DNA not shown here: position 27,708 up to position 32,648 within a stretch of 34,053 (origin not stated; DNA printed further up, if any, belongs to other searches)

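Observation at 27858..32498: One 1546-aa polypeptide fusing two different GT-C glycosyltransferase modules, the second split by a ~345-aa propeller-like insertion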

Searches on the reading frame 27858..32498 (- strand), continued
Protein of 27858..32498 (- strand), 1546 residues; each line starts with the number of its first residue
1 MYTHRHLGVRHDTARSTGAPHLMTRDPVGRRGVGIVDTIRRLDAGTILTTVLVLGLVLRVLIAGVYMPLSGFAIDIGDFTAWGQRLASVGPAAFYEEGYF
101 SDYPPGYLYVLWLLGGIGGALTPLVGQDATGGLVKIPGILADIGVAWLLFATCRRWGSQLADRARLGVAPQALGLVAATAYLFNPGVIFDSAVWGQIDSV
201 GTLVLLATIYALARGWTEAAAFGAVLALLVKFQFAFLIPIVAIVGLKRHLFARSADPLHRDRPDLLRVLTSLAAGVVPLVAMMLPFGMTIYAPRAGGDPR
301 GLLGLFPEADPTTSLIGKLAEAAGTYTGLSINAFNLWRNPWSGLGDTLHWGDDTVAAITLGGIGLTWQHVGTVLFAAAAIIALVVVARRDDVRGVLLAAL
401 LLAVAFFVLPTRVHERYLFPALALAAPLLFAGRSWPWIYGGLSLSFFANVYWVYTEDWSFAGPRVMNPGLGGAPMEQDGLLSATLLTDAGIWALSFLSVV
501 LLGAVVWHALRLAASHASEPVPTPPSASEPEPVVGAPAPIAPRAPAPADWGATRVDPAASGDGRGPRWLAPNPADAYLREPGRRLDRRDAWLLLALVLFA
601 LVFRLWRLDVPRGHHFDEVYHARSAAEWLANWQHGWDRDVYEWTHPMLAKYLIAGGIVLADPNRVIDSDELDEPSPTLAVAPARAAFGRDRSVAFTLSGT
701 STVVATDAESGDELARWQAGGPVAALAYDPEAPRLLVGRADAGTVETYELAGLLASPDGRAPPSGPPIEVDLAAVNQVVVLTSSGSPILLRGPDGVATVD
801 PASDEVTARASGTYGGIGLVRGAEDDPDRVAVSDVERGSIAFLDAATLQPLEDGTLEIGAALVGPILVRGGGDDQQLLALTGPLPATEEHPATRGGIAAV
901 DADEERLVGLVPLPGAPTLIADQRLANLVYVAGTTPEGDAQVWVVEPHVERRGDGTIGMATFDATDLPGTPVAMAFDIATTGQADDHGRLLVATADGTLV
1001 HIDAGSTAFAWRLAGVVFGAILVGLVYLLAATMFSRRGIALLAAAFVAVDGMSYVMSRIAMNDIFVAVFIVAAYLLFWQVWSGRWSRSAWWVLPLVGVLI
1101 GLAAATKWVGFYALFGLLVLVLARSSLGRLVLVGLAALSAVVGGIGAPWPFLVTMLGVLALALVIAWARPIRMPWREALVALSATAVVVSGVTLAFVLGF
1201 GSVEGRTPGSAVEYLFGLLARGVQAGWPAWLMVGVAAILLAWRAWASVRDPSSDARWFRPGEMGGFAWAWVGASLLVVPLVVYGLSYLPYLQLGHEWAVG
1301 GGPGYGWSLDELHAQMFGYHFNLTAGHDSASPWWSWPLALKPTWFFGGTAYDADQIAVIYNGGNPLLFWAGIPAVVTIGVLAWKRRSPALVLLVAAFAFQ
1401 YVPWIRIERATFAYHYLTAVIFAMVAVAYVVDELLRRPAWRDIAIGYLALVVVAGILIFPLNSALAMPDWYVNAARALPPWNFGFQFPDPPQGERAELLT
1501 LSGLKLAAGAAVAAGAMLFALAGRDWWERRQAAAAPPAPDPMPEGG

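Call 6: find_homologous_proteins(query=window:27858-32498:-, max_evalue=1e-10)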
Query window:27858-32498:- (1546 aa): 1094 proteins with E <= 1e-10 among 8000 candidates; the best 120 are listed.
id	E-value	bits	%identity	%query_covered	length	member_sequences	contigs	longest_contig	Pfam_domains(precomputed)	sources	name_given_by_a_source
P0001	0.0e+0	3381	100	99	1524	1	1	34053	PF06728.20,PF02366.25,PF16192.11,PF13231.13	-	-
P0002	0.0e+0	2566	74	100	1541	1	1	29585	PF06728.20,PF02366.25,PF16192.11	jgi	jgi:C-terminal four TMM region of protein-O-mannosyltransferase/Dolichyl-phosphate-mannose-protein m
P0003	0.0e+0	2478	74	98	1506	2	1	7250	PF06728.20,PF02366.25,PF16192.11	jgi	-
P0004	0.0e+0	2416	70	100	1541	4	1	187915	PF06728.20,PF02366.25,PF16192.11,PF13231.13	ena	-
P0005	0.0e+0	2406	71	99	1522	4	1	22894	PF02366.25,PF16192.11,PF13231.13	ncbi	ncbi:hypothetical protein BH23CHL9_BH23CHL9_01770 [soil metagenome]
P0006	0.0e+0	2401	73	98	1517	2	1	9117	PF06728.20,PF02366.25,PF16192.11,PF13231.13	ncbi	-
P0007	0.0e+0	2395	72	98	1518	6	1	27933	PF06728.20,PF02366.25,PF16192.11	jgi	jgi:predicted membrane-bound dolichyl-phosphate-mannose-protein mannosyltransferase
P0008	0.0e+0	2387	69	100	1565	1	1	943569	PF06728.20,PF02366.25,PF16192.11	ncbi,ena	-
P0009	0.0e+0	2385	71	100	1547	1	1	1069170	PF06728.20,PF02366.25,PF16192.11,PF13231.13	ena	-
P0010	0.0e+0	2378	70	100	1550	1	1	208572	PF06728.20,PF02366.25,PF16192.11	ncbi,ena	-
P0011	0.0e+0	2374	71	100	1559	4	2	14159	PF02366.25,PF16192.11,PF13231.13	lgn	-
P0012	0.0e+0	2372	70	99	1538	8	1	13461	PF06728.20,PF02366.25,PF16192.11,PF13231.13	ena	-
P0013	0.0e+0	2368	72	97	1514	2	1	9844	PF06728.20,PF02366.25,PF16192.11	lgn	-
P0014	0.0e+0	2366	70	98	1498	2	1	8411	PF02366.25,PF16192.11,PF13231.13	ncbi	-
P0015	0.0e+0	2363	71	99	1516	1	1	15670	PF06728.20,PF02366.25,PF16192.11,PF13231.13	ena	-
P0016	0.0e+0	2362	71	98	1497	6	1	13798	PF02366.25,PF16192.11,PF13231.13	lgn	-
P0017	0.0e+0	2360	69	99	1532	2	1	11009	PF06728.20,PF02366.25,PF16192.11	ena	-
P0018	0.0e+0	2360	77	30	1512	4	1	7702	PF02366.25,PF16192.11,PF13231.13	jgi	jgi:predicted membrane-bound dolichyl-phosphate-mannose-protein mannosyltransferase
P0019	0.0e+0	2359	71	99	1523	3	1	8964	PF06728.20,PF02366.25,PF16192.11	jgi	-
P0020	0.0e+0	2358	70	99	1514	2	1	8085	PF06728.20,PF02366.25,PF16192.11,PF13231.13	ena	-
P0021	0.0e+0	2358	70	98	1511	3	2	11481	PF06728.20,PF02366.25,PF16192.11,PF13231.13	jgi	jgi:4-amino-4-deoxy-L-arabinose transferase-like glycosyltransferase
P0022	0.0e+0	2356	71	99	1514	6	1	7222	PF02366.25,PF16192.11,PF13231.13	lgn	-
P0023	0.0e+0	2355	70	98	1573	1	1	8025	PF06728.20,PF02366.25,PF16192.11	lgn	-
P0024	0.0e+0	2353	70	99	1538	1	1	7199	PF06728.20,PF02366.25,PF16192.11,PF13231.13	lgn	-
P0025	0.0e+0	2352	70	99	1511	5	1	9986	PF02366.25,PF16192.11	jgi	jgi:4-amino-4-deoxy-L-arabinose transferase-like glycosyltransferase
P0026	0.0e+0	2351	70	99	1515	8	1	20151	PF06728.20,PF02366.25,PF16192.11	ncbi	ncbi:MAG: phospholipid carrier-dependent glycosyltransferase [Candidatus Limnocylindria bacterium]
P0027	0.0e+0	2351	70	97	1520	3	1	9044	PF06728.20,PF02366.25,PF16192.11,PF13231.13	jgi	jgi:predicted membrane-bound dolichyl-phosphate-mannose-protein mannosyltransferase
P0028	0.0e+0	2351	70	100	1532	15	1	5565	PF02366.25,PF16192.11,PF13231.13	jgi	jgi:predicted membrane-bound dolichyl-phosphate-mannose-protein mannosyltransferase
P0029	0.0e+0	2348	71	63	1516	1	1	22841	PF06728.20,PF02366.25,PF16192.11,PF13231.13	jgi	-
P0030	0.0e+0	2347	70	100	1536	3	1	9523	PF06728.20,PF02366.25,PF16192.11,PF13231.13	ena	-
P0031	0.0e+0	2346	70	99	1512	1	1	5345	PF02366.25,PF16192.11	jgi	jgi:4-amino-4-deoxy-L-arabinose transferase-like glycosyltransferase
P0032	0.0e+0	2346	70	99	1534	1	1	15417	PF06728.20,PF02366.25,PF16192.11,PF13231.13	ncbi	-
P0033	0.0e+0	2345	70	99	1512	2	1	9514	PF02366.25,PF16192.11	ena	-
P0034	0.0e+0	2344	70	99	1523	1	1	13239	PF06728.20,PF02366.25,PF16192.11,PF13231.13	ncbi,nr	ncbi:MAG TPA: phospholipid carrier-dependent glycosyltransferase [Candidatus Binatia bacterium]|nr:p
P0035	0.0e+0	2344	70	98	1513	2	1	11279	PF06728.20,PF02366.25,PF16192.11,PF13231.13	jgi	-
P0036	0.0e+0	2343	70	99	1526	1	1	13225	PF06728.20,PF02366.25,PF16192.11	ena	-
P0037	0.0e+0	2343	69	99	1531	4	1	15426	PF06728.20,PF02366.25,PF16192.11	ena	-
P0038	0.0e+0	2343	71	99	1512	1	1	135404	PF02366.25,PF16192.11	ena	-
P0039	0.0e+0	2342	70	99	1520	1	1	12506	PF06728.20,PF02366.25,PF16192.11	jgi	-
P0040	0.0e+0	2341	69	99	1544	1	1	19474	PF02366.25,PF16192.11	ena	-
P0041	0.0e+0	2340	71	99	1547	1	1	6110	PF02366.25,PF16192.11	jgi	jgi:predicted membrane-bound dolichyl-phosphate-mannose-protein mannosyltransferase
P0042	0.0e+0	2334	70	98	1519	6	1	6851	PF06728.20,PF02366.25,PF16192.11,PF13231.13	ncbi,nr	ncbi:MAG: phospholipid carrier-dependent glycosyltransferase [Chloroflexi bacterium]|nr:phospholipid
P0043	0.0e+0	2328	70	100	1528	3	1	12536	PF02366.25,PF16192.11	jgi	-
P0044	0.0e+0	2328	70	97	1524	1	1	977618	PF06728.20,PF02366.25,PF16192.11,PF13231.13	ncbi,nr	ncbi:MAG: phospholipid carrier-dependent glycosyltransferase [Chloroflexi bacterium]|nr:phospholipid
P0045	0.0e+0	2327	69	99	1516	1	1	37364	PF02366.25,PF16192.11,PF13231.13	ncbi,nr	ncbi:MAG TPA: phospholipid carrier-dependent glycosyltransferase [Candidatus Limnocylindria bacteriu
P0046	0.0e+0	2326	70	97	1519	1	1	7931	PF06728.20,PF02366.25,PF16192.11,PF13231.13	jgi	jgi:predicted membrane-bound dolichyl-phosphate-mannose-protein mannosyltransferase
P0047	0.0e+0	2324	70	97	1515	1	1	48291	PF06728.20,PF02366.25,PF16192.11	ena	-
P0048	0.0e+0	2323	70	97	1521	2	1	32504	PF06728.20,PF02366.25,PF16192.11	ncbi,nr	ncbi:MAG: phospholipid carrier-dependent glycosyltransferase [Chloroflexota bacterium]|nr:phospholip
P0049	0.0e+0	2321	70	99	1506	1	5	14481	PF06728.20,PF02366.25,PF16192.11,PF13231.13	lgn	-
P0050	0.0e+0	2320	70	97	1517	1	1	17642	PF06728.20,PF02366.25,PF16192.11,PF13231.13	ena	-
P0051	0.0e+0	2319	69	100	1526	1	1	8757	PF06728.20,PF02366.25,PF16192.11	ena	-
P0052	0.0e+0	2319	69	98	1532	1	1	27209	PF06728.20,PF02366.25,PF16192.11,PF13231.13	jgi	jgi:4-amino-4-deoxy-L-arabinose transferase-like glycosyltransferase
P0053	0.0e+0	2317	71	97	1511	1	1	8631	PF06728.20,PF02366.25,PF16192.11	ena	-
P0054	0.0e+0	2314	71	97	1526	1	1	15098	PF06728.20,PF02366.25,PF16192.11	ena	-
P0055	0.0e+0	2313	69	100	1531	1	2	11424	PF02366.25,PF16192.11,PF13231.13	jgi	jgi:4-amino-4-deoxy-L-arabinose transferase-like glycosyltransferase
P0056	0.0e+0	2311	69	99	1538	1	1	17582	PF02366.25,PF16192.11,PF13231.13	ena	-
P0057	0.0e+0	2309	71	96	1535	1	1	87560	PF06728.20,PF02366.25,PF16192.11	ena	-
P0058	0.0e+0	2308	70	97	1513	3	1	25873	PF06728.20,PF02366.25,PF16192.11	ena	-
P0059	0.0e+0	2308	69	99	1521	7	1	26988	PF06728.20,PF02366.25,PF16192.11,PF13231.13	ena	-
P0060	0.0e+0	2308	70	97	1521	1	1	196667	PF06728.20,PF02366.25,PF16192.11,PF13231.13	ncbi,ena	-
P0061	0.0e+0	2306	69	99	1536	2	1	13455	PF06728.20,PF02366.25,PF16192.11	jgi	jgi:dolichyl-phosphate-mannose--protein O-mannosyl transferase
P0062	0.0e+0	2305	70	96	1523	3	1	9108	PF06728.20,PF02366.25,PF16192.11,PF13231.13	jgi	jgi:4-amino-4-deoxy-L-arabinose transferase-like glycosyltransferase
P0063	0.0e+0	2305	70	97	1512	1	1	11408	PF06728.20,PF02366.25,PF16192.11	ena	-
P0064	0.0e+0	2303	68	99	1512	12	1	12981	PF06728.20,PF02366.25,PF16192.11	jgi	jgi:predicted membrane-bound dolichyl-phosphate-mannose-protein mannosyltransferase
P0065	0.0e+0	2303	69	98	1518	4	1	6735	PF06728.20,PF02366.25,PF16192.11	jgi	jgi:4-amino-4-deoxy-L-arabinose transferase-like glycosyltransferase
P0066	0.0e+0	2302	67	100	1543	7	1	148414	PF06728.20,PF02366.25,PF16192.11,PF13231.13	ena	-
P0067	0.0e+0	2300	69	98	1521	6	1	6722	PF06728.20,PF02366.25,PF16192.11,PF13231.13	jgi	jgi:dolichyl-phosphate-mannose--protein O-mannosyl transferase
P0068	0.0e+0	2298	69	97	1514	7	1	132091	PF06728.20,PF02366.25,PF16192.11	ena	-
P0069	0.0e+0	2298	68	100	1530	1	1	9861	PF02366.25,PF16192.11,PF13231.13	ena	-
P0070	0.0e+0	2295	69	98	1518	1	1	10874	PF06728.20,PF02366.25,PF16192.11,PF13231.13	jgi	jgi:predicted membrane-bound dolichyl-phosphate-mannose-protein mannosyltransferase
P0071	0.0e+0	2293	69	99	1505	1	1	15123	PF06728.20,PF02366.25,PF16192.11,PF13231.13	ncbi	ncbi:MAG TPA: phospholipid carrier-dependent glycosyltransferase [Candidatus Limnocylindria bacteriu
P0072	0.0e+0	2292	68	97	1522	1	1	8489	PF06728.20,PF02366.25,PF16192.11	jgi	jgi:predicted membrane-bound dolichyl-phosphate-mannose-protein mannosyltransferase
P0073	0.0e+0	2291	69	99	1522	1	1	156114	PF02366.25,PF16192.11,PF13231.13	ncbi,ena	-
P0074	0.0e+0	2291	70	97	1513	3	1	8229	PF06728.20,PF02366.25,PF16192.11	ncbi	ncbi:MAG: phospholipid carrier-dependent glycosyltransferase [Candidatus Limnocylindria bacterium]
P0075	0.0e+0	2289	69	98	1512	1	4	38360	PF06728.20,PF02366.25,PF16192.11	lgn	-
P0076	0.0e+0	2289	69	97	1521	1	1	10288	PF06728.20,PF02366.25,PF16192.11,PF13231.13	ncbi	ncbi:MAG: phospholipid carrier-dependent glycosyltransferase [Candidatus Limnocylindria bacterium]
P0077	0.0e+0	2288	68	99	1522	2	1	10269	PF06728.20,PF02366.25,PF16192.11,PF13231.13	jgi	-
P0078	0.0e+0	2286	69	99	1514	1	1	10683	PF06728.20,PF02366.25,PF16192.11,PF13231.13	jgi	jgi:4-amino-4-deoxy-L-arabinose transferase-like glycosyltransferase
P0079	0.0e+0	2285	70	97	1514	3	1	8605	PF06728.20,PF02366.25,PF16192.11,PF13231.13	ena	-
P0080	0.0e+0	2284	68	100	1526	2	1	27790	PF02366.25,PF16192.11,PF13231.13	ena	-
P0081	0.0e+0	2283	69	97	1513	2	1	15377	PF06728.20,PF02366.25,PF16192.11,PF13231.13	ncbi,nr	ncbi:MAG: phospholipid carrier-dependent glycosyltransferase, partial [Chloroflexota bacterium]|nr:p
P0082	0.0e+0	2279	68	100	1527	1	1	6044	PF06728.20,PF02366.25,PF16192.11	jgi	jgi:4-amino-4-deoxy-L-arabinose transferase-like glycosyltransferase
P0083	0.0e+0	2275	68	99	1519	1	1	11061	PF06728.20,PF02366.25,PF16192.11,PF13231.13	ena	-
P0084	0.0e+0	2272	69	98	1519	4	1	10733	PF06728.20,PF02366.25,PF16192.11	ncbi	-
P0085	0.0e+0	2271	68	99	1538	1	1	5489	PF06728.20,PF02366.25,PF16192.11,PF13231.13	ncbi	-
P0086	0.0e+0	2271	69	97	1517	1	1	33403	PF02366.25,PF16192.11,PF13231.13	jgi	jgi:hypothetical protein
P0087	0.0e+0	2262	68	100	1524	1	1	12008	PF06728.20,PF02366.25,PF16192.11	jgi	jgi:4-amino-4-deoxy-L-arabinose transferase-like glycosyltransferase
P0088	0.0e+0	2260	68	99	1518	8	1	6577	PF02366.25,PF16192.11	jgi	jgi:4-amino-4-deoxy-L-arabinose transferase-like glycosyltransferase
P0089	0.0e+0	2260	68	99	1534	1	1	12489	PF06728.20,PF02366.25,PF16192.11,PF13231.13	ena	-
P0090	0.0e+0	2260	68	97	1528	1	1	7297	PF02366.25,PF16192.11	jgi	jgi:Gpi18-like mannosyltransferase/4-amino-4-deoxy-L-arabinose transferase-like glycosyltransferase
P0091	0.0e+0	2259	69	97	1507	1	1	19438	PF06728.20,PF02366.25,PF16192.11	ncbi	ncbi:MAG: phospholipid carrier-dependent glycosyltransferase [Candidatus Limnocylindria bacterium]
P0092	0.0e+0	2259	69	96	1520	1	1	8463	PF06728.20,PF02366.25,PF16192.11,PF13231.13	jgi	jgi:predicted membrane-bound dolichyl-phosphate-mannose-protein mannosyltransferase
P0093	0.0e+0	2259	69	97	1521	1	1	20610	PF06728.20,PF02366.25,PF16192.11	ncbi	-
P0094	0.0e+0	2258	68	99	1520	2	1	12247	PF06728.20,PF02366.25,PF16192.11,PF13231.13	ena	-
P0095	0.0e+0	2257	69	97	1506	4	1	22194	PF06728.20,PF02366.25,PF16192.11,PF13231.13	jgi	-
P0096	0.0e+0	2255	69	98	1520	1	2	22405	PF06728.20,PF02366.25,PF16192.11,PF13231.13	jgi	jgi:predicted membrane-bound dolichyl-phosphate-mannose-protein mannosyltransferase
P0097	0.0e+0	2254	67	99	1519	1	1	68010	PF02366.25,PF16192.11,PF13231.13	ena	-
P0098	0.0e+0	2253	69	97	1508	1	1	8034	PF06728.20,PF02366.25,PF16192.11,PF13231.13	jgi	-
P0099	0.0e+0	2251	67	99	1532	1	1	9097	PF06728.20,PF02366.25,PF16192.11,PF13231.13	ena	-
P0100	0.0e+0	2244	68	97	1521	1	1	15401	PF02366.25,PF16192.11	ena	-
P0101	0.0e+0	2241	68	97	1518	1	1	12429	PF06728.20,PF02366.25,PF16192.11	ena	-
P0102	0.0e+0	2240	67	99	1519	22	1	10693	PF02366.25,PF16192.11,PF13231.13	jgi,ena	-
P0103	0.0e+0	2238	67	99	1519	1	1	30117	PF06728.20,PF02366.25,PF16192.11,PF13231.13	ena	-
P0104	0.0e+0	2237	67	99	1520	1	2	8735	PF06728.20,PF02366.25,PF16192.11,PF13231.13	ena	-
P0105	0.0e+0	2235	68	98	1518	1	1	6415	PF06728.20,PF02366.25,PF16192.11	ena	-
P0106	0.0e+0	2235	67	99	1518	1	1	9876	PF06728.20,PF02366.25,PF16192.11,PF13231.13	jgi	jgi:Gpi18-like mannosyltransferase/predicted membrane-bound dolichyl-phosphate-mannose-protein manno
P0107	0.0e+0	2235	69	96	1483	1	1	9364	PF06728.20,PF02366.25,PF16192.11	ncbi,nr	ncbi:MAG TPA: phospholipid carrier-dependent glycosyltransferase [Methylomirabilota bacterium]|nr:ph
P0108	0.0e+0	2233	69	97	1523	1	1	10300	PF06728.20,PF02366.25,PF16192.11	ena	-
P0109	0.0e+0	2213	68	97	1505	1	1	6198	PF02366.25,PF16192.11,PF13231.13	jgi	jgi:predicted membrane-bound dolichyl-phosphate-mannose-protein mannosyltransferase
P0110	0.0e+0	2209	67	97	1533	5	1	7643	PF02366.25,PF16192.11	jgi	-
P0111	0.0e+0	2206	67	99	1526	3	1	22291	PF02366.25,PF16192.11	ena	-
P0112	0.0e+0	2203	68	97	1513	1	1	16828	PF06728.20,PF02366.25,PF16192.11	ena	-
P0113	0.0e+0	2193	66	99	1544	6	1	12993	PF06728.20,PF02366.25,PF16192.11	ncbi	ncbi:MAG: phospholipid carrier-dependent glycosyltransferase [Chloroflexota bacterium]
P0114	0.0e+0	2186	68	96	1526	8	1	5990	PF02366.25,PF16192.11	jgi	-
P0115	0.0e+0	2176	66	98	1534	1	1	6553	PF06728.20,PF02366.25,PF16192.11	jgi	jgi:4-amino-4-deoxy-L-arabinose transferase-like glycosyltransferase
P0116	0.0e+0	2164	66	97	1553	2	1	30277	PF02366.25,PF16192.11,PF13231.13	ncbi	-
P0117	0.0e+0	2099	69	89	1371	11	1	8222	PF02366.25,PF16192.11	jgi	jgi:4-amino-4-deoxy-L-arabinose transferase-like glycosyltransferase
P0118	0.0e+0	2094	64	99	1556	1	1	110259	PF02366.25,PF16192.11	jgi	jgi:dolichyl-phosphate-mannose--protein O-mannosyl transferase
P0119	0.0e+0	2074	65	97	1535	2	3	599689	PF02366.25,PF16192.11,PF13231.13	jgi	jgi:predicted membrane-bound dolichyl-phosphate-mannose-protein mannosyltransferase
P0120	0.0e+0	2063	65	97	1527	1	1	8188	PF02366.25,PF16192.11,PF13231.13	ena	-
